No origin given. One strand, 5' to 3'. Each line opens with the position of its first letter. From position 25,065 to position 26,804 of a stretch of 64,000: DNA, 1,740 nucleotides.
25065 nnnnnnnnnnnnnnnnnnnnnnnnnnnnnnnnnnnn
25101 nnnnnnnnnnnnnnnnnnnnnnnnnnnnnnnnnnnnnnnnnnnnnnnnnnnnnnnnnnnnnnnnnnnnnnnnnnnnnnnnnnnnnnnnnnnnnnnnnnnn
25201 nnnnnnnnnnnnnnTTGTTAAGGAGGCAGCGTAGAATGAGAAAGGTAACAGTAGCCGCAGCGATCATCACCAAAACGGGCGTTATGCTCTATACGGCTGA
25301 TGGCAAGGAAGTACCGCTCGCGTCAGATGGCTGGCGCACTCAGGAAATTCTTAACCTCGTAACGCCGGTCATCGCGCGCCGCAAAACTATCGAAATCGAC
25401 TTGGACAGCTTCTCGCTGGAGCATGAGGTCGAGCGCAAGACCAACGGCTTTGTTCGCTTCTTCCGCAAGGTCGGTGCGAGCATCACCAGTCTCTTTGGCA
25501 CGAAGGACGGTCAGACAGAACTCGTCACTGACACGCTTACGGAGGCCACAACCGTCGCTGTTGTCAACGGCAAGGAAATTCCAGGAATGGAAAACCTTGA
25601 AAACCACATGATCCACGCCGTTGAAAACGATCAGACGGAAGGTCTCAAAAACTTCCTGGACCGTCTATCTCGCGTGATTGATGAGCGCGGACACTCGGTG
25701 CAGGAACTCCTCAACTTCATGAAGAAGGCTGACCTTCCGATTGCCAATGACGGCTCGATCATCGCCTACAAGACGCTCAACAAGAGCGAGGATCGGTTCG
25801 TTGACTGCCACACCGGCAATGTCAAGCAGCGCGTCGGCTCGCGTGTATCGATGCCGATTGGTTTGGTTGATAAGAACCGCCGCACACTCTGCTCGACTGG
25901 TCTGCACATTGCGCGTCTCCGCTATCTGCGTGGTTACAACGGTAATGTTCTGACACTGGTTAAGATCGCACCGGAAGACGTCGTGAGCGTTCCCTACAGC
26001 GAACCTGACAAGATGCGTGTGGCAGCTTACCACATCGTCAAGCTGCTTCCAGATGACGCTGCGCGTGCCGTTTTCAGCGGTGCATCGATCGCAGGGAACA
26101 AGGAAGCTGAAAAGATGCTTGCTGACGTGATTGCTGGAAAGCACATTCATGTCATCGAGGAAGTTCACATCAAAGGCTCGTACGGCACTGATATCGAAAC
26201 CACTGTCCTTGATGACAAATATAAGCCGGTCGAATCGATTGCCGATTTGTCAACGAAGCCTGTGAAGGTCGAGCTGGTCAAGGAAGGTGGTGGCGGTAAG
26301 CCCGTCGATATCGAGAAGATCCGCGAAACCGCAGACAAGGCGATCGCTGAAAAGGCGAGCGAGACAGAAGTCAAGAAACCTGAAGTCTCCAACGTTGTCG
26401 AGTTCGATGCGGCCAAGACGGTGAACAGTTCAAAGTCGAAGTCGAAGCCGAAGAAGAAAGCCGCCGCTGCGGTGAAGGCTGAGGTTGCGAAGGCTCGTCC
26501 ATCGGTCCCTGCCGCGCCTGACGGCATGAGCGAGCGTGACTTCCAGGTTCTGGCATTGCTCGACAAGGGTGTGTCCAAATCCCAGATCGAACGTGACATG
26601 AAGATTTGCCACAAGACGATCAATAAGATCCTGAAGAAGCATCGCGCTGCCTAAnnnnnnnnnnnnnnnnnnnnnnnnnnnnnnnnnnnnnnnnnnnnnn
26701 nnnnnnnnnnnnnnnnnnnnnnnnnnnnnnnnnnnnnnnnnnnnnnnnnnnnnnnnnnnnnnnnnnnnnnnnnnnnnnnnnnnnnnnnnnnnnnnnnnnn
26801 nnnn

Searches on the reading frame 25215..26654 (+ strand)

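Call 3: search_protein_families(library=pfam, proteins=[window:25215-26654:+], max_evalue=0.01)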
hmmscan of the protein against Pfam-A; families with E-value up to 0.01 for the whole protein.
window:25215-26654:+ (479 aa): 1 family
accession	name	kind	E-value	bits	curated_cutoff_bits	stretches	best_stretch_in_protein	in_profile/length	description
PF00196.25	GerE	-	0.0051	16.8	23.5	0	438-470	3-35/57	Bacterial regulatory proteins, luxR family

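Call 4: search_protein_families(library=phrogs, proteins=[window:25215-26654:+], max_evalue=0.001)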
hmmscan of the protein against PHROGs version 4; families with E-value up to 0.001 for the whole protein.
window:25215-26654:+ (479 aa): 5 families
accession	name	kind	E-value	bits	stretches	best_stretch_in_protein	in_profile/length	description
phrog_2886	-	lysis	1e-110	372.3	2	102-428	152-457/552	RIIB lysis inhibitor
phrog_609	-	lysis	4.1e-31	108.8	1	122-278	889-1044/1055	RIIB lysis inhibitor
phrog_36818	-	lysis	4.9e-21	76.1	1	160-276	23-143/163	RIIB lysis inhibitor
phrog_11221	-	lysis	1.1e-20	75.3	1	141-290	102-249/543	RIIB lysis inhibitor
phrog_3803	-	lysis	4.4e-18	66.7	1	140-272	373-506/530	RIIB lysis inhibitor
